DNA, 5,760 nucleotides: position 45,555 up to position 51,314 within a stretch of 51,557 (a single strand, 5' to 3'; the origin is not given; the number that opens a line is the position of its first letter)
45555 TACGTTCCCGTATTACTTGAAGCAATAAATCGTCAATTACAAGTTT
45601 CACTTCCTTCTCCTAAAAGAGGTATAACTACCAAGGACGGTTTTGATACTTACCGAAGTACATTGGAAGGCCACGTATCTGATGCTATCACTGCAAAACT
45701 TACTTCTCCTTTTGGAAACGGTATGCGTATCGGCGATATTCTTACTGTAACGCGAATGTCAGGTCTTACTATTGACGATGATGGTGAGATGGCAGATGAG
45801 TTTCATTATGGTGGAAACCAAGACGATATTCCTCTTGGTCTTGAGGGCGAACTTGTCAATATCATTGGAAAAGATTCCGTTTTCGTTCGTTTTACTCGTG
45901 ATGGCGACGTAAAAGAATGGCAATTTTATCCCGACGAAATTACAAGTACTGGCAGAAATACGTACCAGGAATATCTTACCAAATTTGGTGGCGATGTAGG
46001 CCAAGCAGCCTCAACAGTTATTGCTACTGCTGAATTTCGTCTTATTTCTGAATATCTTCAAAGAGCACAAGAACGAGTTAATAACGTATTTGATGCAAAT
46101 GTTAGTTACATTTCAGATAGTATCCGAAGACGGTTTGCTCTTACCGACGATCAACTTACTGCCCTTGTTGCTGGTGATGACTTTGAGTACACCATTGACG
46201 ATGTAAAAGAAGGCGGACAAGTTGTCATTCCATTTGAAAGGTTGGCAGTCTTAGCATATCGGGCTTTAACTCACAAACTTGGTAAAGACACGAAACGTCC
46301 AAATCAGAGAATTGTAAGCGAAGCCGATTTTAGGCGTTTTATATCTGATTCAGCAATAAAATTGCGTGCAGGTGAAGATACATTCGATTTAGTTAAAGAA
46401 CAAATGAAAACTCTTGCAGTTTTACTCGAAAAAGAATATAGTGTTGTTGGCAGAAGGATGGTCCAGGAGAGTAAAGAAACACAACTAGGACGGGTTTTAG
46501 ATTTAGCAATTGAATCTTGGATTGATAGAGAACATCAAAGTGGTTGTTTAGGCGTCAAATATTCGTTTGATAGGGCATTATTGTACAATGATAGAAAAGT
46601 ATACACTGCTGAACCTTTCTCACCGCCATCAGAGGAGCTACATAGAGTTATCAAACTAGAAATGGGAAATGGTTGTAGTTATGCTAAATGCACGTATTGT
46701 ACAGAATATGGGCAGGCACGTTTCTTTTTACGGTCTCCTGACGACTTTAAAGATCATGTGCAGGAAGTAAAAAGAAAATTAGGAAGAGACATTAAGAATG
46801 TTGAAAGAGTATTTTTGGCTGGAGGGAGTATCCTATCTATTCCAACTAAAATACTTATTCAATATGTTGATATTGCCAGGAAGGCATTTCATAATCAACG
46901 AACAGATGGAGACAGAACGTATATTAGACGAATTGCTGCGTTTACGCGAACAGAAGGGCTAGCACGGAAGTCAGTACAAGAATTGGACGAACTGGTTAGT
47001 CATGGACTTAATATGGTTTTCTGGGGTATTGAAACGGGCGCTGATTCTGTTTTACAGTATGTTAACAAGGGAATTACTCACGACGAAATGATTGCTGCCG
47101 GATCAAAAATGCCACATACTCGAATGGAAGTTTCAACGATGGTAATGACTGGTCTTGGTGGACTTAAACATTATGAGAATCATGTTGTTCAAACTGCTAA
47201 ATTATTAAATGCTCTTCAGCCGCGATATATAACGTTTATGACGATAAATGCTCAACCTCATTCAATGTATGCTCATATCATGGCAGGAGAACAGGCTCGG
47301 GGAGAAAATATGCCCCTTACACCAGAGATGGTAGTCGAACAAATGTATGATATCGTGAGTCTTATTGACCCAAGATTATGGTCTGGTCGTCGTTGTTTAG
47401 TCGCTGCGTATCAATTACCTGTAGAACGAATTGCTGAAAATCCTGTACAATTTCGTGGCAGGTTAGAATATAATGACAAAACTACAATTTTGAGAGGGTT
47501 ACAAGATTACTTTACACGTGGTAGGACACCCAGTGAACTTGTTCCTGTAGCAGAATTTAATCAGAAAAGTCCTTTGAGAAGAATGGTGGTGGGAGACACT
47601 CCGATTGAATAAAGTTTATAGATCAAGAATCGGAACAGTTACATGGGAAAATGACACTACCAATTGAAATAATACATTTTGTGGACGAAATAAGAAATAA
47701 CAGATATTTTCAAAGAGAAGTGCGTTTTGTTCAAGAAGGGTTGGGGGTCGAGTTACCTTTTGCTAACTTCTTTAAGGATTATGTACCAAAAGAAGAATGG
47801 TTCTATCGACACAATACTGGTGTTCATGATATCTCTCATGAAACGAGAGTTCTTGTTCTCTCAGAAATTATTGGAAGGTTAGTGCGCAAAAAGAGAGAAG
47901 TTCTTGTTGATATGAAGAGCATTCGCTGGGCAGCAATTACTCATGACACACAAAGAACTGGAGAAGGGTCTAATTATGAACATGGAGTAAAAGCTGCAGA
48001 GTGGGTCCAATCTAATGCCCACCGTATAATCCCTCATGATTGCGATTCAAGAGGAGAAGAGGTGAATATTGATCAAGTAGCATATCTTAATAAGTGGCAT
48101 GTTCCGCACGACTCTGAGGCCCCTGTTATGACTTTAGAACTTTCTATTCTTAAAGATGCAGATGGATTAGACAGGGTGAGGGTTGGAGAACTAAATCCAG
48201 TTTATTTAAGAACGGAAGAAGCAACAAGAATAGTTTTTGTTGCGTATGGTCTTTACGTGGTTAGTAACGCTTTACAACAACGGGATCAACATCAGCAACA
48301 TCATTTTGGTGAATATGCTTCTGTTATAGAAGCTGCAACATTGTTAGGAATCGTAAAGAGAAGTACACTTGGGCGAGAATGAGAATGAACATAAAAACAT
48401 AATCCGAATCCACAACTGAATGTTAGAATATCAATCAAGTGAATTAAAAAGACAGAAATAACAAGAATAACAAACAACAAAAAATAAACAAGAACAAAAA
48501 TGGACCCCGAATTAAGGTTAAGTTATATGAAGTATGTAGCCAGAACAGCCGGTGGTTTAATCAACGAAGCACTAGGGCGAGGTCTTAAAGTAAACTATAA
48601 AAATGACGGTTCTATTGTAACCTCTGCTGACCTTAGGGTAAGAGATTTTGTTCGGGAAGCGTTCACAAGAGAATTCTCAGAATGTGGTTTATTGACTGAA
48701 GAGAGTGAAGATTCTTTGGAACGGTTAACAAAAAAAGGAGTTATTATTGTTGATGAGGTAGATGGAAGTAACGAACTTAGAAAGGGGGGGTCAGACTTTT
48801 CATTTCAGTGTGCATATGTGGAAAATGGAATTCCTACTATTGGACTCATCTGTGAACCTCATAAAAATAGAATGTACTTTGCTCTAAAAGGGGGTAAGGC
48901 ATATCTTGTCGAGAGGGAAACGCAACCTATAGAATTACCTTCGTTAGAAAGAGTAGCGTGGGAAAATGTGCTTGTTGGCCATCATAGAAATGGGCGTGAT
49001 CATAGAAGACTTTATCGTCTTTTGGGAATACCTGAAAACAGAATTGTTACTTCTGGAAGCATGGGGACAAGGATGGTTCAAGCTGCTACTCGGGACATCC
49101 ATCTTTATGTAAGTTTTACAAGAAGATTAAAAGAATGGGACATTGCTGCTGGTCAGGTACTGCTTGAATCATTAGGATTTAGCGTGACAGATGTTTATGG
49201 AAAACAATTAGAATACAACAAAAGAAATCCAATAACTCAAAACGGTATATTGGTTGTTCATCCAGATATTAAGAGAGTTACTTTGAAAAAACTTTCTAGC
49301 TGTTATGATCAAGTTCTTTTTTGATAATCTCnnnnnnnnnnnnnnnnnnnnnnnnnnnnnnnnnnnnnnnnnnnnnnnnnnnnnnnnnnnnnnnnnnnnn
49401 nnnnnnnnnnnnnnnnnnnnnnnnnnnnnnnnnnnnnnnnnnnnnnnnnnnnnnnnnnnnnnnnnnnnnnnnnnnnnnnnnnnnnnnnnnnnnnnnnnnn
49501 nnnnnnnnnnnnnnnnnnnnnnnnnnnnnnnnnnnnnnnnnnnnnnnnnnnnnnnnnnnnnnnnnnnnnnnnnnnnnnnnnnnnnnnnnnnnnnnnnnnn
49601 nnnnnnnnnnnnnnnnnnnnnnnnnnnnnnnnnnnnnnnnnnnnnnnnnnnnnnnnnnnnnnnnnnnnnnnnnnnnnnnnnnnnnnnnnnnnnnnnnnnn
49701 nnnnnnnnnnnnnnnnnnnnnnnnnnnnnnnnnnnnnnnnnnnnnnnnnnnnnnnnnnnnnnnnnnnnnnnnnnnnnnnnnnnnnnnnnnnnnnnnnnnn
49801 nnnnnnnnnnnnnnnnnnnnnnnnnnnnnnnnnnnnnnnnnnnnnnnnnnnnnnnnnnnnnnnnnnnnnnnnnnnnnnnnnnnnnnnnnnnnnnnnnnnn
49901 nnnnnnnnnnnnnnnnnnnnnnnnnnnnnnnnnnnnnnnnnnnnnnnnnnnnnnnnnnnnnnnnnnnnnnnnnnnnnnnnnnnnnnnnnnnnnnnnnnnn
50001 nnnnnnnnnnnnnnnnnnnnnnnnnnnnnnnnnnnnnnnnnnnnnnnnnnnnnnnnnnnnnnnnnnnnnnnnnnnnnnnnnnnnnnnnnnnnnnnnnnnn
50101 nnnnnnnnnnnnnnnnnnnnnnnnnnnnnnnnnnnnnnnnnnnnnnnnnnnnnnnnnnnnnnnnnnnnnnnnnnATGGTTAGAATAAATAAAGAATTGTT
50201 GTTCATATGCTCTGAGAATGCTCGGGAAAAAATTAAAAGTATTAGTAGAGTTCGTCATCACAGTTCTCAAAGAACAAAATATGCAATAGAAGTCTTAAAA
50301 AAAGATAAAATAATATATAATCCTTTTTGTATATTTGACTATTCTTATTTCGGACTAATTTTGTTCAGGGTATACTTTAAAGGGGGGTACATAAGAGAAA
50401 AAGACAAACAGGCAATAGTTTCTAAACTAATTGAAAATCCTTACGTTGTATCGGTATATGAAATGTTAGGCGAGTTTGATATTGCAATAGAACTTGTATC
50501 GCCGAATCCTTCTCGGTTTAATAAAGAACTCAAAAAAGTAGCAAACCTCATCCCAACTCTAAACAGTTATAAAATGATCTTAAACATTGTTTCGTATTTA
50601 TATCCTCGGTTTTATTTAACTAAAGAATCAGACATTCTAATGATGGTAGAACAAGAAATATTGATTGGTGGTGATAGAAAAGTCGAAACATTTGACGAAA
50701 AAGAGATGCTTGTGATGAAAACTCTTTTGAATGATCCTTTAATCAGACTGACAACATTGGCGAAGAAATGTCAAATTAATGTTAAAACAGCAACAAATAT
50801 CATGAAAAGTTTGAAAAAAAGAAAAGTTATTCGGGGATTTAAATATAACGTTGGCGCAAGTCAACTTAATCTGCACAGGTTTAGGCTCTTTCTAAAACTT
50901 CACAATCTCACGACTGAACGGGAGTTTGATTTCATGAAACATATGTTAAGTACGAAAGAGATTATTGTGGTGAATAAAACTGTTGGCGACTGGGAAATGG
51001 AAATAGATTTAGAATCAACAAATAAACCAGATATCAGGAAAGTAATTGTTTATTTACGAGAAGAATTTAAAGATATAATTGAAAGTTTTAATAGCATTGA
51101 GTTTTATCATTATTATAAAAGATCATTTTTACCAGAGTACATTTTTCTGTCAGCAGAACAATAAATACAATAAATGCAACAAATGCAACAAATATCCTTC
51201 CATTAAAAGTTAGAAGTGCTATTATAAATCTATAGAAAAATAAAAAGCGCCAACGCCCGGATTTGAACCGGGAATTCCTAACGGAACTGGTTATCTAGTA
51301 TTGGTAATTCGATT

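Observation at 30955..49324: Eleven same-strand genes (~18.4 kb) joining a candidate Ubl-E2-JAB-E1 core to a cysteine desulfurase, a radical SAM enzyme, HD and IMPase-like hydrolases and giant ORFans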

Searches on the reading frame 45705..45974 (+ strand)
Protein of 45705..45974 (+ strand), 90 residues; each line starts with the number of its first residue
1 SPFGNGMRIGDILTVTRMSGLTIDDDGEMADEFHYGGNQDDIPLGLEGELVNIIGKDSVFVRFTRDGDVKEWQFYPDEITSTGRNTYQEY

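Call 78: search_solved_structures(query=A12, max_evalue=10, show_alignments=3)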
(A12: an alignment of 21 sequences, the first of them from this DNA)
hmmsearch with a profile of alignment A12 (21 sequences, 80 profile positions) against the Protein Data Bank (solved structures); distinct sequences matched with E-value up to 10: 30.
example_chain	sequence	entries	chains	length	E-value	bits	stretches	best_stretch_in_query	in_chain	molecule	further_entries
4tse_A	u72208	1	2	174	0.00093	22.4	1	37-67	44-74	E3 ubiquitin-protein ligase MIB1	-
4xi6_A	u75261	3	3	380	0.01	19.1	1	37-67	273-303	E3 ubiquitin-protein ligase MIB1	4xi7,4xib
1uai_A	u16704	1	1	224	0.1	15.9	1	6-58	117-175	polyguluronate lyase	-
8am8_BBB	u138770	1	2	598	0.18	15.1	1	21-61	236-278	Fumarate reductase/succinate dehydrogenase flavoprotein domain protein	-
8am3_AAA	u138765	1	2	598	0.18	15.1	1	21-61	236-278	Fumarate reductase/succinate dehydrogenase flavoprotein domain protein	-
8am6_AAA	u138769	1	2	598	0.18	15.1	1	21-61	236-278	Fumarate reductase/succinate dehydrogenase flavoprotein domain protein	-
2f1d_A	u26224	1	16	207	0.29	14.4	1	34-60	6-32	Imidazoleglycerol-phosphate dehydratase 1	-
6ie4_A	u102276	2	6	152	0.31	14.3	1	40-73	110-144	Agenet domain-containing protein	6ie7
5zwx_A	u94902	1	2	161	0.38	14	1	40-73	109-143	DUF724 domain-containing protein 6-like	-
2n5u_A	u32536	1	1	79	0.38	14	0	4-72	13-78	Tsr0524 protein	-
3fvv_A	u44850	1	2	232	0.61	13.4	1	5-37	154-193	uncharacterized protein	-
5yem_A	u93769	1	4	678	1.1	12.6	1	5-41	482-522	Catalase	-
5xzm_A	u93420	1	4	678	1.1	12.6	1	5-41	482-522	Catalase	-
5xzn_A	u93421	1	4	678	1.1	12.6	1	5-41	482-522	Catalase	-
5y17_A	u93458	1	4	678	1.1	12.6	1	5-41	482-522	Catalase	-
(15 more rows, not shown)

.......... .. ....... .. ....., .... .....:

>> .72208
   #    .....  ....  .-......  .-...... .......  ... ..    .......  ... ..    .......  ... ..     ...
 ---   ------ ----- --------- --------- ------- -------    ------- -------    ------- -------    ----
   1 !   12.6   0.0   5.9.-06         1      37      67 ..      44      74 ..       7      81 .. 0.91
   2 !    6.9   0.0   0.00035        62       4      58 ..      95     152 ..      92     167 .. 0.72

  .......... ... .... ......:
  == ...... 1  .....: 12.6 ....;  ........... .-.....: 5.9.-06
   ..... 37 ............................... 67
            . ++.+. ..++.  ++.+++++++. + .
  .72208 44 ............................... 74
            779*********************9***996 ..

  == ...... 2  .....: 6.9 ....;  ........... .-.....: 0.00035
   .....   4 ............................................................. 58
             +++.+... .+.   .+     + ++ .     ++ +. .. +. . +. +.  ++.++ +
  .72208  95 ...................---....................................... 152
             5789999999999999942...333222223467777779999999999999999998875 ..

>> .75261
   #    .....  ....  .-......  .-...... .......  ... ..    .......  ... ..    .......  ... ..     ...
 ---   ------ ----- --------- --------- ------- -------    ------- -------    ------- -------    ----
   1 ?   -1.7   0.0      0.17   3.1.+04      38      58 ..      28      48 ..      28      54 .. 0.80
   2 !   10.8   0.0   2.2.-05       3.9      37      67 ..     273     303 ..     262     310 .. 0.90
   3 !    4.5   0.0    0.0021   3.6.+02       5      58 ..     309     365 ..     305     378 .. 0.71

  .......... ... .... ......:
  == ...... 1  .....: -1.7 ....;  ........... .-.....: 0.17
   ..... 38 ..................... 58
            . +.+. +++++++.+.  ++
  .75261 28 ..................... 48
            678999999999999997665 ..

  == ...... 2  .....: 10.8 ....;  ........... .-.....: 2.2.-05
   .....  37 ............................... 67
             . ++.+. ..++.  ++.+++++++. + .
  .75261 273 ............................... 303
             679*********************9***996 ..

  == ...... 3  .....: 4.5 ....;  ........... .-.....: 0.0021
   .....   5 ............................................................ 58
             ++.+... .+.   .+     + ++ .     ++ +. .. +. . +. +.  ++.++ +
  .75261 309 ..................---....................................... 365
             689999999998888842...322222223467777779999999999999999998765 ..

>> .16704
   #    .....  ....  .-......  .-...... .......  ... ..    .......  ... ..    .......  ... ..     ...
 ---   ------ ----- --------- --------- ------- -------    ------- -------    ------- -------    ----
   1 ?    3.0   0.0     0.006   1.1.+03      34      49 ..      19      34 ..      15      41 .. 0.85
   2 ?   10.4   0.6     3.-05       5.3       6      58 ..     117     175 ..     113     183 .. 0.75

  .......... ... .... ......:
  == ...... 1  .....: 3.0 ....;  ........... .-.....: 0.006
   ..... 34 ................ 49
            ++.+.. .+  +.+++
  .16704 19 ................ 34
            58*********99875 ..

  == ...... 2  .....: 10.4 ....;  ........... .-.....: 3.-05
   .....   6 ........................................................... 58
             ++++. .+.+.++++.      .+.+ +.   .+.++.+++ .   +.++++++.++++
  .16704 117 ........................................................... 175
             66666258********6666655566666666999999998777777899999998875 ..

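Call 79: search_protein_families(library=pfam, alignment_id=A12, max_evalue=10)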
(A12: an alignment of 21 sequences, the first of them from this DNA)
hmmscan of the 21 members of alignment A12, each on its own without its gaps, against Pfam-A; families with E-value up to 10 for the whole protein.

A. member 1, seq(90 aa): 0 families

B. families by the number of members that match (of 21 scanned): 11 families
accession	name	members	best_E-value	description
PF18346.7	SH3_15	6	0.0011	Mind bomb SH3 repeat domain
PF18129.7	SH3_12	2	0.00095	Xrn1 SH3-like domain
PF12706.13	Lactamase_B_2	1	0.031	Beta-lactamase superfamily domain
PF20297.4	MSSS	1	0.076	MutS2 and Smr-associated SH3 domain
PF02736.25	Myosin_N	1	0.083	Myosin N-terminal SH3-like domain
PF22323.1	Aq_1974-like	1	0.092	Uncharacterised protein aq_1974-like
PF03144.31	GTP_EFTU_D2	1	0.12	Elongation factor Tu domain 2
PF11347.14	CRR42-like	1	0.18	Protein CHLORORESPIRATORY REDUCTION 42-like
PF15539.11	CAF1-p150_C2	1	0.18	CAF1 complex subunit p150, region binding to CAF1-p60 at C-term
PF08758.17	Cadherin_pro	1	0.22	Cadherin prodomain like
PF00567.30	TUDOR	1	0.27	Tudor domain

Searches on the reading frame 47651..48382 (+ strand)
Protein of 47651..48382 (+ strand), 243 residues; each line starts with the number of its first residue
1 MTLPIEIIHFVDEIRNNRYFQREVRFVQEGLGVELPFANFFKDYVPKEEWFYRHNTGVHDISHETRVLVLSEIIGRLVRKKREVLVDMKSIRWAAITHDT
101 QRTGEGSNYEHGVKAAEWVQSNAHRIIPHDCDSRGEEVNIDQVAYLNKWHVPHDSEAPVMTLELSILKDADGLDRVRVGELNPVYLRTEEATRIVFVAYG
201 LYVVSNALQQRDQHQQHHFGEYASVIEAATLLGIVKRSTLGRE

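Call 3: search_protein_families(library=pfam, proteins=[window:47651-48382:+], max_evalue=0.1)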
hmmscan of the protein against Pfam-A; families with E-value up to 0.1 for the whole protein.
window:47651-48382:+ (243 aa): 1 family
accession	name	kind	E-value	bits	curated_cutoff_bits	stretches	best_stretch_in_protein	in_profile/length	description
PF01966.28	HD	-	0.00068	20.3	22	1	63-175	4-115/116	HD domain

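Call 4: search_protein_families(library=padloc, proteins=[window:47651-48382:+], max_evalue=0.1)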
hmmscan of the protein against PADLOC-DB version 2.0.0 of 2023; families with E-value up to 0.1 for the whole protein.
window:47651-48382:+ (243 aa): 0 families

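Call 6: search_protein_families(library=ncbifam, proteins=[window:47651-48382:+], max_evalue=0.1)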
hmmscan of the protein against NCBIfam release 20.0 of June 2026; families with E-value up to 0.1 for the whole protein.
window:47651-48382:+ (243 aa): 4 families
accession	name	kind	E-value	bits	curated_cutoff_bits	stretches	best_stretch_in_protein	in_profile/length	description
NF000123.2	AAC_6p_A34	exception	0.0012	18.8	300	1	144-210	42-107/146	aminoglycoside 6'-N-acetyltransferase AacA34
TIGR00295.1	TIGR00295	hypoth_equivalog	0.0071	16.1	172.35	1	76-120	30-72/164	TIGR00295 family protein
NF000240.1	macrolide_MphC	exception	0.0075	15.7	550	1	8-70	147-207/299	Mph(C) family macrolide 2'-phosphotransferase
TIGR00277.1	HDIG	domain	0.011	15.6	27.6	1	76-121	18-67/84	HDIG domain-containing metalloprotein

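Call 72: search_protein_families(library=phrogs, proteins=[window:47651-48382:+], max_evalue=0.01)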
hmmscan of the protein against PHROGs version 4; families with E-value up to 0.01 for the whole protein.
window:47651-48382:+ (243 aa): 1 family
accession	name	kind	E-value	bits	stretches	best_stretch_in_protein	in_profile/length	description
phrog_3921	-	unknown function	8.9e-05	23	1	51-127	21-92/227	-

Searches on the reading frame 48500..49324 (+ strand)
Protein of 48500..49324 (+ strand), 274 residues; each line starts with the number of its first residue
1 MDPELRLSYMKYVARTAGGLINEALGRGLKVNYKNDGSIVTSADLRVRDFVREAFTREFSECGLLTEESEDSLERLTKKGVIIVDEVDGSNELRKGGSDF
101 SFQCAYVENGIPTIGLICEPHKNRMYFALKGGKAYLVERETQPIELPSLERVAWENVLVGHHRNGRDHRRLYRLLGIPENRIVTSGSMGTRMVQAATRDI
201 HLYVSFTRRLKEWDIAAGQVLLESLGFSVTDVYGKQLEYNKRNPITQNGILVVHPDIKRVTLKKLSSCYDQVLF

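Call 6: search_protein_families(library=ncbifam, proteins=[window:48500-49324:+], max_evalue=0.1)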
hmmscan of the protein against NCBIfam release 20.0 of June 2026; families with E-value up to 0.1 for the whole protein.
window:48500-49324:+ (274 aa): 7 families
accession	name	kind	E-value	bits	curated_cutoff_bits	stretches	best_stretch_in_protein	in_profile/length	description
TIGR01331.1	bisphos_cysQ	equivalog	1.9e-31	109.6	228.8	1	11-253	6-248/250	3'(2'),5'-bisphosphate nucleotidase CysQ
NF008182.0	PRK10931.1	equivalog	1.6e-18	66.7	379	1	13-249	8-240/246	3'(2'),5'-bisphosphate nucleotidase CysQ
TIGR02067.1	his_9_HisN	equivalog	8.5e-17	61.5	275.15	1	8-247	3-239/252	histidinol-phosphatase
NF009321.0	PRK12676.1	equivalog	3.4e-13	49.3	264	1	30-242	34-239/264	bifunctional fructose-bisphosphatase/inositol-phosphate phosphatase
TIGR01330.1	bisphos_HAL2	equivalog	2.7e-08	33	267.05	1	202-255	282-339/359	3'(2'),5'-bisphosphate nucleotidase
NF008027.1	PRK10757.1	equivalog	5.2e-06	25.6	332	1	13-136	11-135/267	inositol-1-monophosphatase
NF010678.0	PRK14076.1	equivalog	6.1e-05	22.1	493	1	114-240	134-259/570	bifunctional NADP phosphatase/NAD kinase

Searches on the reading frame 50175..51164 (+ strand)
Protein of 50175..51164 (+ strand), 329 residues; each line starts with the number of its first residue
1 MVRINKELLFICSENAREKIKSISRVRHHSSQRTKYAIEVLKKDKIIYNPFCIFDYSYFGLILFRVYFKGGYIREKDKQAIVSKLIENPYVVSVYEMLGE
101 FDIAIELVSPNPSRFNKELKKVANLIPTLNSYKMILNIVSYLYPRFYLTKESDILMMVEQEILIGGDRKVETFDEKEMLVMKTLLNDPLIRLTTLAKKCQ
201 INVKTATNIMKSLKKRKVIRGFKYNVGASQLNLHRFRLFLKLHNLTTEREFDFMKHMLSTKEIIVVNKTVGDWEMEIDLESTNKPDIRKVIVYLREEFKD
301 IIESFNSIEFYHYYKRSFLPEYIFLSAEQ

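Call 10: search_protein_families(library=pfam, proteins=[window:50175-51164:+], max_evalue=0.001)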
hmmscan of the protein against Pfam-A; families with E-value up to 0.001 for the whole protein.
window:50175-51164:+ (329 aa): 2 families
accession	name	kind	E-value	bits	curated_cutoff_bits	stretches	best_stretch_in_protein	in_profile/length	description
PF13412.12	HTH_24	-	9.6e-05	22.3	21.9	0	174-220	2-48/48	Winged helix-turn-helix DNA-binding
PF01037.27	AsnC_trans_reg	-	0.00012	22.4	25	0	78-130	11-63/73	Lrp/AsnC ligand binding domain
